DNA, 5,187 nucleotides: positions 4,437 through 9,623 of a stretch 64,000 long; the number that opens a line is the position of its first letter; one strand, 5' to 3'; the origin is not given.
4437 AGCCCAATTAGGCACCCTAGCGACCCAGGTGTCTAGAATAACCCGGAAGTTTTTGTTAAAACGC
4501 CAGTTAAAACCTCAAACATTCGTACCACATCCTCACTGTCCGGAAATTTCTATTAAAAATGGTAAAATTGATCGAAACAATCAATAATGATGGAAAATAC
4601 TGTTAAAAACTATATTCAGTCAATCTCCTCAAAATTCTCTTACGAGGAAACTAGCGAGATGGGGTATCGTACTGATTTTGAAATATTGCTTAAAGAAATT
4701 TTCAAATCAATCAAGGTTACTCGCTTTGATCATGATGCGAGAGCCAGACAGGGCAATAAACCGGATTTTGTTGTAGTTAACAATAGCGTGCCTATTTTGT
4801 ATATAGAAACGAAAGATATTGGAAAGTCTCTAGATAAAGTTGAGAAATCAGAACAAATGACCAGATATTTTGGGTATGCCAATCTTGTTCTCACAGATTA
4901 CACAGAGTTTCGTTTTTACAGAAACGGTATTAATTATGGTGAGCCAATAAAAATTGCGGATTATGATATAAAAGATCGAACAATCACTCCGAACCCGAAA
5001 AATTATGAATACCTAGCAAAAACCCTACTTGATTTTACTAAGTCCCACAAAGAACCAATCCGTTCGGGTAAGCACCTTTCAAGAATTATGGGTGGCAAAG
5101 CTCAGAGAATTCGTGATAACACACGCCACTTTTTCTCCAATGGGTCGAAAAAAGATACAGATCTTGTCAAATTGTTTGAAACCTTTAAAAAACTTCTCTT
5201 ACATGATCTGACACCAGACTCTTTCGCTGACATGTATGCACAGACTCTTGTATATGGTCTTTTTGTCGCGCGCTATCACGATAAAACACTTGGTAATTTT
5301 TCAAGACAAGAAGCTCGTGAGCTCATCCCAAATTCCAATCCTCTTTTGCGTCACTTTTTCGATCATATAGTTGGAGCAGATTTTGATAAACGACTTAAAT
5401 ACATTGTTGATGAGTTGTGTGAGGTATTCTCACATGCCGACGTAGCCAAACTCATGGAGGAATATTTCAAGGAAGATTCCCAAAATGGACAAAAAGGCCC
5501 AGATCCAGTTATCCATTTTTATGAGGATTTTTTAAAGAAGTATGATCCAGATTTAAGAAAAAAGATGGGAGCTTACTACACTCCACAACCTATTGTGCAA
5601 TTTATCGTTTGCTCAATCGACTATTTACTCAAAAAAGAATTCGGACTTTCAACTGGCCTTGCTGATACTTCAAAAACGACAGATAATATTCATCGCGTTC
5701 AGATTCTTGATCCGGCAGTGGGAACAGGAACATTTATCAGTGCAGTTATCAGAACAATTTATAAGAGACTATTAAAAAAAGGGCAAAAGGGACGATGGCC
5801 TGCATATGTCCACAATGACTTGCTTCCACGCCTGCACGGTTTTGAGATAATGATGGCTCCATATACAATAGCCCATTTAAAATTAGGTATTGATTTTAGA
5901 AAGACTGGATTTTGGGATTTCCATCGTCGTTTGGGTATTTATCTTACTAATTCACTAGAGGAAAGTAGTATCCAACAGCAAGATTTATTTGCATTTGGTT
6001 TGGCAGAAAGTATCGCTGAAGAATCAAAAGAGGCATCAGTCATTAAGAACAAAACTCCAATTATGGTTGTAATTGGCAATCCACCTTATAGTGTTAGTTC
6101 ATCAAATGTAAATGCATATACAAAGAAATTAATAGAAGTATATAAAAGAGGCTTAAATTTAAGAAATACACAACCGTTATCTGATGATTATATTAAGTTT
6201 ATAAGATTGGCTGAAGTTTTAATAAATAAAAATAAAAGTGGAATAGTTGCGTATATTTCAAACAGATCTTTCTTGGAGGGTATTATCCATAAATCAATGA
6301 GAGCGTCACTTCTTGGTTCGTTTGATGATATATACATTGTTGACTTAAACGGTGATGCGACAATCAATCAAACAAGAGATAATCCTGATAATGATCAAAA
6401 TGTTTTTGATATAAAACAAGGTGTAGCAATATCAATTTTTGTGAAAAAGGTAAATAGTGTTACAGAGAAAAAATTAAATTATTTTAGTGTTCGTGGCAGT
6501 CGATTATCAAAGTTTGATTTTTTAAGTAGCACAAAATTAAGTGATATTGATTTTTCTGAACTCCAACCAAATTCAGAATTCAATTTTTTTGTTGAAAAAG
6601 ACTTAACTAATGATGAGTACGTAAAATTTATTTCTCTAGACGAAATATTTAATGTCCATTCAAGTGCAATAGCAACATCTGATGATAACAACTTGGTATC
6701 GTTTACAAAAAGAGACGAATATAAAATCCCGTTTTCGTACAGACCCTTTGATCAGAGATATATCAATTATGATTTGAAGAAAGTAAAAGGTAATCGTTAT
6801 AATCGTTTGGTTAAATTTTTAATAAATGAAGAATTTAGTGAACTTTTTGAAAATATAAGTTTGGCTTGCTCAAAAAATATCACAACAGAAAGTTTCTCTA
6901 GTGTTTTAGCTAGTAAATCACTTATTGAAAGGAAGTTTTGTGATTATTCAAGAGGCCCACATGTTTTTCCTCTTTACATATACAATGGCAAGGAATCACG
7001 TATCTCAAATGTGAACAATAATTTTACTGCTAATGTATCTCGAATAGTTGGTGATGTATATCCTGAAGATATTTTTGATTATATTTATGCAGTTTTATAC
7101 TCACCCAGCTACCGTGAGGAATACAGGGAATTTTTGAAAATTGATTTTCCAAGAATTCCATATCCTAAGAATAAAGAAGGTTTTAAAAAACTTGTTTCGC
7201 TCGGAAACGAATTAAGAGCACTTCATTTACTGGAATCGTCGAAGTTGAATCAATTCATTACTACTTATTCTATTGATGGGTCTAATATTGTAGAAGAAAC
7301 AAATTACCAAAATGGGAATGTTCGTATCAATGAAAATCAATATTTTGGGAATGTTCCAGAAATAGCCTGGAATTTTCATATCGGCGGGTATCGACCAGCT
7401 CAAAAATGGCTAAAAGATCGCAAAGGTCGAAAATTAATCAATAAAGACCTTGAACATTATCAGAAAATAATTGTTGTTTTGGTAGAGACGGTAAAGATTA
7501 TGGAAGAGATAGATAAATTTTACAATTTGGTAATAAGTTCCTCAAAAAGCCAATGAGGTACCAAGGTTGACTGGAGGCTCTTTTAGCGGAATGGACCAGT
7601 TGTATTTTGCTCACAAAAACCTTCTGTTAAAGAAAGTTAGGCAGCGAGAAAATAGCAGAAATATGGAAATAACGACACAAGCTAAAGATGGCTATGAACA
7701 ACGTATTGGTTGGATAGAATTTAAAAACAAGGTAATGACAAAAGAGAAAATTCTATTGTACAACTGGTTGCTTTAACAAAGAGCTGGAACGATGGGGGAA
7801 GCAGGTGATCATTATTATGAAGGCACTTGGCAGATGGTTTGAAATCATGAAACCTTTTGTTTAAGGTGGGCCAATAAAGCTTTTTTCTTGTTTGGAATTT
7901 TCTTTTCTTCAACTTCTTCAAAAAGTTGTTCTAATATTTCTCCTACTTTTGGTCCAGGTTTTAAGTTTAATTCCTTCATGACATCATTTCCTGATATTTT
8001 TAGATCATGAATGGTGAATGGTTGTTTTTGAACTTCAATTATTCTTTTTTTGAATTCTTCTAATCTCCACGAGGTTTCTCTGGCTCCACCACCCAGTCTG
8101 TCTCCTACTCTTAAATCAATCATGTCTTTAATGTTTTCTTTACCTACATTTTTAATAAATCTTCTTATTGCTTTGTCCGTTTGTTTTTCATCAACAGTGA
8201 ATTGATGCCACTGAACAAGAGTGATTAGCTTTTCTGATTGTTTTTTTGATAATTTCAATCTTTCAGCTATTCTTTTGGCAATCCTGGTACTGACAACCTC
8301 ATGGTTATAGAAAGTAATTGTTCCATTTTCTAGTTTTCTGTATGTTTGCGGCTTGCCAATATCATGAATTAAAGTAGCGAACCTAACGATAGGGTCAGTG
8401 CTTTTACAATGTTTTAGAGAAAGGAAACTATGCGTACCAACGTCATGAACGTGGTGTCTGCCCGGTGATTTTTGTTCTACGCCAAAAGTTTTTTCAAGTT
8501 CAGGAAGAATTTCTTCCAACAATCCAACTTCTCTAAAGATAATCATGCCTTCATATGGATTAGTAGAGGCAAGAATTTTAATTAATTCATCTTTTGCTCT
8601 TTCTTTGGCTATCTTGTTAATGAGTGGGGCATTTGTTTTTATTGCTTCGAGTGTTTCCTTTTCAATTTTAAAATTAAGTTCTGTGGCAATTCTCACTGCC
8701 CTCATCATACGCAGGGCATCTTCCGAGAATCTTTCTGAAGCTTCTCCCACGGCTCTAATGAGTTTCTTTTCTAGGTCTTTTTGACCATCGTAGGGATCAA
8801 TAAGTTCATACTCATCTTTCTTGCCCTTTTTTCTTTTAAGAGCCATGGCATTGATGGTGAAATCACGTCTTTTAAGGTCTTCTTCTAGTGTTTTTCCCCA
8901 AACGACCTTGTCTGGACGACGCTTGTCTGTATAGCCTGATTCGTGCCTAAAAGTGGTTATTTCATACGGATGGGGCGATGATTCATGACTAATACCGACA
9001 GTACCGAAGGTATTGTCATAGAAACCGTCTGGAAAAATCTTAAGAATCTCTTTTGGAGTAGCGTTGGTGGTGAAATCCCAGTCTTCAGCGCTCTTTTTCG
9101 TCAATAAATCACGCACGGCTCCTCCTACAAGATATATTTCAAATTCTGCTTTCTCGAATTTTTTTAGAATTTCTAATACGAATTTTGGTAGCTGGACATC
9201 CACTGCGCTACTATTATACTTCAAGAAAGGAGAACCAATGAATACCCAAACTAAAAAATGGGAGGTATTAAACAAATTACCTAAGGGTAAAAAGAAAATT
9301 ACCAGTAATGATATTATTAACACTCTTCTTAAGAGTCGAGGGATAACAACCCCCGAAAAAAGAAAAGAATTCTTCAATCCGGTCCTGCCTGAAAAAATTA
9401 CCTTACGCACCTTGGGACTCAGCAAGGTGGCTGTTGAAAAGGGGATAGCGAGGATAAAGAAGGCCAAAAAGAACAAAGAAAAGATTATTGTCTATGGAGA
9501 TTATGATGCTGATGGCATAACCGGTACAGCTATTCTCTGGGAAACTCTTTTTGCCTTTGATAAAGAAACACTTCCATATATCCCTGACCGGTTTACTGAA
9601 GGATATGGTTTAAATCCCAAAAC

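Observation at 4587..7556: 989-aa fused Type IIG restriction-modification enzyme in a compact defence island of a reduced genome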

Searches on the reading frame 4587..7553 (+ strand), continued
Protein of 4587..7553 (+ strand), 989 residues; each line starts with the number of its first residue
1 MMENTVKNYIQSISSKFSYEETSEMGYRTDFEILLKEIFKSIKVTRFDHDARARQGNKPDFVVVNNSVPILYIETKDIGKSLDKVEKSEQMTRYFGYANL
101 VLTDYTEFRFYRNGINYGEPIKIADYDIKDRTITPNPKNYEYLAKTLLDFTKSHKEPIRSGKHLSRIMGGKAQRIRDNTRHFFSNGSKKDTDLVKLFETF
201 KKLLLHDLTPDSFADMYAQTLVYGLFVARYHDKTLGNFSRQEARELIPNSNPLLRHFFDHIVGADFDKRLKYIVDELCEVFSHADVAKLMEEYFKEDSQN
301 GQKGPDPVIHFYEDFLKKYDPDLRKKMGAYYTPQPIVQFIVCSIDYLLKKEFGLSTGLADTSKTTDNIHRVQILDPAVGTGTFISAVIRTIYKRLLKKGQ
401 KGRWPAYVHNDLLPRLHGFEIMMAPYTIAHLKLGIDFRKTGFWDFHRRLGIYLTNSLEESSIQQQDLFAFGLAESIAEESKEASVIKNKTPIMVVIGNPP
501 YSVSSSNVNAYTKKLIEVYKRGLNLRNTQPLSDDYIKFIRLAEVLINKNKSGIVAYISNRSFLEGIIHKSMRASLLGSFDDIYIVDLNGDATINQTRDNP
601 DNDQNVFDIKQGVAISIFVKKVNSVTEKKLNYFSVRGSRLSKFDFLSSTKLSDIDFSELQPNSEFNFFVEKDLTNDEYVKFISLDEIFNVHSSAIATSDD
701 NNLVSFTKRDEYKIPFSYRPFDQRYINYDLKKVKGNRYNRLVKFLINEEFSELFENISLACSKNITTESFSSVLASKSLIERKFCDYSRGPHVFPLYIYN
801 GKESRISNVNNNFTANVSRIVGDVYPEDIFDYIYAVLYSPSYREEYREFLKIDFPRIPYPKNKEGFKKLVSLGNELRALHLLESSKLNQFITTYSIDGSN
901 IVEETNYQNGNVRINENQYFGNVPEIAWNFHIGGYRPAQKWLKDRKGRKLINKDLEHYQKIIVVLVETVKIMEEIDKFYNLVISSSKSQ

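Call 36: fold_search(model_id=the predicted structure, library=pdb)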
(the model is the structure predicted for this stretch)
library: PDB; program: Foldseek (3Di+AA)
matches with E <= 10: 248; with E <= 0.001: 60
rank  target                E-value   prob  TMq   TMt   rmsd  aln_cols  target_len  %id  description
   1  7lo5_C                4.0e-35  1.00  0.48  0.47  21.7      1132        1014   20  cryoEM structure DrdV-DNA complex (released 2021-03-17)
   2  7lo5_A                6.0e-35  1.00  0.46  0.45  20.4      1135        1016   20  cryoEM structure DrdV-DNA complex (released 2021-03-17)
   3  7lvv_B                6.9e-35  1.00  0.44  0.43  21.1      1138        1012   20  cryoEM structure DrdV-DNA complex (released 2021-03-17)
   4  7lo5_B                1.1e-34  1.00  0.46  0.45  20.5      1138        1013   21  cryoEM structure DrdV-DNA complex (released 2021-03-17)
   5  7lo5_D                1.5e-34  1.00  0.47  0.47  21.9      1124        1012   20  cryoEM structure DrdV-DNA complex (released 2021-03-17)
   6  7lvv_A                4.0e-34  1.00  0.47  0.46  20.7      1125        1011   20  cryoEM structure DrdV-DNA complex (released 2021-03-17)
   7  5ffj_B                1.0e-27  1.00  0.50  0.42  11.0       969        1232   20  Structure of a nuclease-deletion mutant of the Type ISP restriction-modification enzyme LlaGI in complex with a DNA su (released 2016-03-30)
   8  4xqk_A                1.3e-27  1.00  0.53  0.37  12.4      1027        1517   19  ATP-dependent Type ISP restriction-modification enzyme LlaBIII bound to DNA (released 2015-09-16)
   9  5ffj_A                1.5e-27  1.00  0.51  0.49  11.3      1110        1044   18  Structure of a nuclease-deletion mutant of the Type ISP restriction-modification enzyme LlaGI in complex with a DNA su (released 2016-03-30)
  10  4xqk_B                1.8e-27  1.00  0.53  0.38  10.0       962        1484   20  ATP-dependent Type ISP restriction-modification enzyme LlaBIII bound to DNA (released 2015-09-16)
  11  8zek_A                8.7e-10  1.00  0.33  0.29  18.4      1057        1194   14  Cryo-EM structure of the E. coli BrxX methyltransferase complexed with Ocr (released 2024-12-11)
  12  7lni_A                1.0e-09  1.00  0.26  0.40  11.4       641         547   14  SeMet CamA Adenine Methyltransferase Complexed to Cognate Substrate DNA (released 2021-05-19)
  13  9ewz_C                1.4e-09  1.00  0.36  0.31  17.5      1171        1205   13  Cryo-EM structure of the E. coli BrxX methyltransferase in complex with DNA (released 2025-03-05)
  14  7rfn_C                1.8e-09  1.00  0.26  0.41  11.2       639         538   15  CamA Adenine Methyltransferase Complexed to Cognate Substrate DNA and Inhibitor SGC8158 (released 2021-09-15)
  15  7rfk_B                1.8e-09  1.00  0.27  0.41  11.7       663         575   15  CamA Adenine Methyltransferase Complexed to Cognate Substrate DNA and Inhibitor Sinefungin (released 2021-09-15)
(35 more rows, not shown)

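Call 51: find_encoding_contigs(protein=P0003, flank=6000, max_places=3)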
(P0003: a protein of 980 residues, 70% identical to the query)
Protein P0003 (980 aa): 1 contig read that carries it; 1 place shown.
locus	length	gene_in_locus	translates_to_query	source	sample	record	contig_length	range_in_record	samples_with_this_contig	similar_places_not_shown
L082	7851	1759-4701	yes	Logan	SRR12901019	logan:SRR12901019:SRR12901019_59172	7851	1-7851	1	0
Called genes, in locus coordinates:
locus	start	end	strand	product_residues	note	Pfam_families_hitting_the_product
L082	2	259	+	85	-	?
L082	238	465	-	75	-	-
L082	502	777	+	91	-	-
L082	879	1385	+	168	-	-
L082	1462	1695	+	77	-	-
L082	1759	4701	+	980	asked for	PF02384:N6_Mtase, PF20473:MmeI_Mtase (weak), PF07669:Eco57I, PF18135:Type_ISP_C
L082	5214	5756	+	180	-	PF12686:DUF3800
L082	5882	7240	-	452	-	PF11074:DUF2779, PF13482:RNase_H_2 (weak)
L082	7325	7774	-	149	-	-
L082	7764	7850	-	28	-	?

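Call 52: find_encoding_contigs(protein=P0002, flank=6000, max_places=3)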
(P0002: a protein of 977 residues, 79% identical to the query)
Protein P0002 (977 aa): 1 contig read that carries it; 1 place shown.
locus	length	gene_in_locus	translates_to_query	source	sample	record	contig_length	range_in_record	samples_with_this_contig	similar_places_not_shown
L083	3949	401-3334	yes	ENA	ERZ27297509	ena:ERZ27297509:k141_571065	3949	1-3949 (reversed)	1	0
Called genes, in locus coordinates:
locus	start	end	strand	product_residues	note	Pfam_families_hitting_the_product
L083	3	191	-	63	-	?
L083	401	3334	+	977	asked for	PF02384:N6_Mtase, PF07669:Eco57I, PF18135:Type_ISP_C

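Call 66: search_dna_similar(query=window:4587-7553:+, collection=plasmids, mode=protein, max_rows=12, max_evalue=1e-20)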
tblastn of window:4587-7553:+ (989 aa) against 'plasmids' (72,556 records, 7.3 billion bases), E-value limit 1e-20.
Records with a match: 157; places in all: 161; records where one place covers at least 80% of the query: 35.
Best place of each record, by identity: <60% 157.
By first word of the organism name: Borrelia 29; Klebsiella 14; Borreliella 12; Lactococcus 9; Leuconostoc 6; Corynebacterium 5; Phaeobacter 5; Pseudomonas 4; Nostoc 4; Listeria 4; and 47 more.
By predicted mobility (MOB-suite, as given by PLSDB): non-mobilizable 85; mobilizable 37; conjugative 35.
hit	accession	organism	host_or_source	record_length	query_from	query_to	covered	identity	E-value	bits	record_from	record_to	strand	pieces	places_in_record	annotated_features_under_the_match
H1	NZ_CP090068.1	Acinetobacter sp. SH20PTE14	pig manure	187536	6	977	98%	38.3%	0e+0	675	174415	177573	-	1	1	type ISP restriction/modification enzyme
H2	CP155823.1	Thioclava sp. 'Guangxiensis'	Bruguiera gymnorhiza,pure ...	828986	6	975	98%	35.9%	0e+0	592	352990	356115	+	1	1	type ISP restriction/modification enzyme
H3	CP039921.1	Agrobacterium tumefaciens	-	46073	6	976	98%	35.3%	1e-174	572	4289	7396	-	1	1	DNA methyltransferase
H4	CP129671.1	Agrobacterium tumefaciens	Metal working fluids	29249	6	976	98%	35.1%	8e-174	570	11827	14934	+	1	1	N-6 DNA methylase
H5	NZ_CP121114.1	Roseinatronobacter sp. S2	cell culture,Alkaline Spring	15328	4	975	98%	34.9%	4e-164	607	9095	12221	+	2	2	type ISP restriction/modification enzyme | N-6 DNA methylase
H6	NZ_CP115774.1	Paracoccus sediminicola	cell culture,sediment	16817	6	975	98%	35.0%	0e+0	607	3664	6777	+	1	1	type ISP restriction/modification enzyme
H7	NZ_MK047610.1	Pseudomonas aeruginosa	Homo sapiens,Rectal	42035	2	976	99%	34.3%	1e-170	560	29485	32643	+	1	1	type ISP restriction/modification enzyme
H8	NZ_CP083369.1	Pseudomonas aeruginosa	Homo sapiens,sputum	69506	2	976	99%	34.3%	1e-170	560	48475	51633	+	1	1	type ISP restriction/modification enzyme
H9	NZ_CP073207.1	Borrelia turicatae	Homo sapiens,blood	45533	1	976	99%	33.1%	3e-136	460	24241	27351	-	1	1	type ISP restriction/modification enzyme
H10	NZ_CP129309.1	Borrelia turicatae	Ornithdoros turicata,whole ...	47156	1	976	99%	33.1%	9e-136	459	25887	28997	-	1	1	type ISP restriction/modification enzyme | hypothetical protein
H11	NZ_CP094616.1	Borreliella burgdorferi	wild tick,Whole organism,wild tick nymph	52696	6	977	98%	33.0%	9e-126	429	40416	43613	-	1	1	type ISP restriction/modification enzyme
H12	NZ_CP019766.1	Borreliella burgdorferi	Ixodes scapularis,tick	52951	6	977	98%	33.0%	9e-126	429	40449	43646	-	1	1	type ISP restriction/modification enzyme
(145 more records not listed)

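Call 67: get_annotated_region(hit=H12, flank=2500)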
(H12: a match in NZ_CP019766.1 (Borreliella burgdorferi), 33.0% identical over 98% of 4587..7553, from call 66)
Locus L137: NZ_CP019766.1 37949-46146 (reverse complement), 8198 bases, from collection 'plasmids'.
description: Borreliella burgdorferi strain B31_NRZ isolate B31 plasmid p_lp56, complete sequence
organism: Borreliella burgdorferi (NCBI taxid 139)
taxonomy: Bacteria; Spirochaetota; Spirochaetia; Spirochaetales; Borreliaceae; Borreliella; Borreliella burgdorferi
host: -; source: Ixodes scapularis,tick; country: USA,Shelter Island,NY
typing (MOB-suite, as given by PLSDB): non-mobilizable; replicon rep_cluster_1621
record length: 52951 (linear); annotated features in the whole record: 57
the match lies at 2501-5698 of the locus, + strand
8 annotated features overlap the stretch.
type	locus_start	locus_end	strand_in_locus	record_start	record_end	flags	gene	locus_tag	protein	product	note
CDS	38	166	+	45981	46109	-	-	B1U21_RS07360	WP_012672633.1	hypothetical protein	-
CDS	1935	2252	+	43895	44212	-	-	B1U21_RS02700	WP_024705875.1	hypothetical protein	-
CDS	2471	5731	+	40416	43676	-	-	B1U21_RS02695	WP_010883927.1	type ISP restriction/modification enzyme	-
CDS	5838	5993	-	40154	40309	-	-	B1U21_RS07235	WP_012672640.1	hypothetical protein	-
CDS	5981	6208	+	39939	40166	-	-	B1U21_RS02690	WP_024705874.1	hypothetical protein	-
CDS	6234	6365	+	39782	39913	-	-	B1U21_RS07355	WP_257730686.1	hypothetical protein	-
CDS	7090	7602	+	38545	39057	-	-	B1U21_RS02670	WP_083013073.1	hypothetical protein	-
CDS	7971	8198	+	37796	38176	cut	-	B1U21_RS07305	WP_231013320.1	hypothetical protein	-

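Call 71: search_protein_families(library=pfam, proteins=[L137:2471-5728:+], max_evalue=0.01)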
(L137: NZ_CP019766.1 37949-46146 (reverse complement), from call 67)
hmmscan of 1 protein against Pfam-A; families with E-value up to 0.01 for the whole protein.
L137:2471-5728:+ (1086 aa): 2 families
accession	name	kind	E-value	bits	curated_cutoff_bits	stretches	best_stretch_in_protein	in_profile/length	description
PF18135.7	Type_ISP_C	-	3.4e-70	237.3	25.9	1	723-1046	1-318/342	Type ISP C-terminal specificity domain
PF20473.4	MmeI_Mtase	-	6.6e-05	22.6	27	1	374-532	6-158/259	MmeI, DNA-methyltransferase domain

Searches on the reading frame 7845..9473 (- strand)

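Call 8: search_protein_families(library=pfam, proteins=[window:7845-9473:-], max_evalue=0.01)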
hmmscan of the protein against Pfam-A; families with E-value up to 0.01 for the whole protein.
window:7845-9473:- (542 aa): 6 families
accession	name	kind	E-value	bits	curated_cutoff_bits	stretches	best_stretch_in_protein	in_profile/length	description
PF01743.26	PolyA_pol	-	9e-34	117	23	1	113-240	1-126/126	Poly A polymerase head domain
PF12627.12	PolyA_pol_RNAbd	-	1e-19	70.5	22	1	267-327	1-61/64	Probable RNA and SrmB- binding site of polymerase A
PF13735.12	tRNA_NucTran2_2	-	5.8e-13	49.5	27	1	399-535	24-147/149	tRNA nucleotidyltransferase domain 2 putative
PF01966.28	HD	-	3e-08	34.4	22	1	362-430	26-92/116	HD domain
PF20923.2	COMMD9_HN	-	0.00036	21.2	27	0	135-154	54-73/75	COMMD9, helical N-terminal domain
PF05124.17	S_layer_C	-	0.0065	16.6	23.9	0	394-539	83-148/177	S-layer like family, outer domain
